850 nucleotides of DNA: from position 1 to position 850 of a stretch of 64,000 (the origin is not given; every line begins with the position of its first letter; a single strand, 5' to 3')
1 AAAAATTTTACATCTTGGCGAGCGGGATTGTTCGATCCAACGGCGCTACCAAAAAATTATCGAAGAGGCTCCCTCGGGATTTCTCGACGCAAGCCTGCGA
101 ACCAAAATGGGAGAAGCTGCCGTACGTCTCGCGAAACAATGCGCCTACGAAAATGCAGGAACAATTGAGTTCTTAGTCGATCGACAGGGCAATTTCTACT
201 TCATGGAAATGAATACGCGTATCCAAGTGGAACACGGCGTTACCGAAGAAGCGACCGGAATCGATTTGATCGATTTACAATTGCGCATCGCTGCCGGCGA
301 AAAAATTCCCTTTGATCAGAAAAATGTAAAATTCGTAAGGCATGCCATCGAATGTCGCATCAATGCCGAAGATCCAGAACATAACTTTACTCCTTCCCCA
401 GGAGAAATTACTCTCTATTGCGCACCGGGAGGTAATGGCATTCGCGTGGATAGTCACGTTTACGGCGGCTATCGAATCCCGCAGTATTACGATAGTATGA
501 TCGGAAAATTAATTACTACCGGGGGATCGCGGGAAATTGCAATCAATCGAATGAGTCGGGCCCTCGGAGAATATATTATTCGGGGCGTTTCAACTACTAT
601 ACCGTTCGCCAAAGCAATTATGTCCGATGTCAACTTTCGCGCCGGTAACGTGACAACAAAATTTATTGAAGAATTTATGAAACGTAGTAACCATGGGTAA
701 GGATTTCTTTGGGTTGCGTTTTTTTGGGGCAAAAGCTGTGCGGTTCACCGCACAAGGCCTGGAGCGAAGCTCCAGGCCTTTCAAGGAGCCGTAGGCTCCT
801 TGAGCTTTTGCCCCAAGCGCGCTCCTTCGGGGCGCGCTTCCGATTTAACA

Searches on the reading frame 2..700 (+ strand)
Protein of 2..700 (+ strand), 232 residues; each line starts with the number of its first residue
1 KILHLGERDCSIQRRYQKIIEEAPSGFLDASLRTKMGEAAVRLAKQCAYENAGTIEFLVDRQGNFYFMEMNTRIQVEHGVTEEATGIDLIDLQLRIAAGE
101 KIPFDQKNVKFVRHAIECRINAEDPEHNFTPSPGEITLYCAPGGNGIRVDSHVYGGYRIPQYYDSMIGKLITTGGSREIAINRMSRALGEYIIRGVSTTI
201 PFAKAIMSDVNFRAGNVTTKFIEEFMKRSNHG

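Call 44: search_protein_families(library=pfam, proteins=[window:2-700:+])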
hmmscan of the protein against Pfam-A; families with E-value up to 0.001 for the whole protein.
window:2-700:+ (232 aa): 2 families
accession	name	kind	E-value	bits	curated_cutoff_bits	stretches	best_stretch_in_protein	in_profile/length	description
PF02785.25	Biotin_carb_C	-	1.7e-41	141.1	32.4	1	117-224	1-108/108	Biotin carboxylase C-terminal domain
PF02786.22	CPSase_L_D2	-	1.3e-36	126.6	19.8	1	2-102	107-208/211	Carbamoyl-phosphate synthase L chain, ATP binding domain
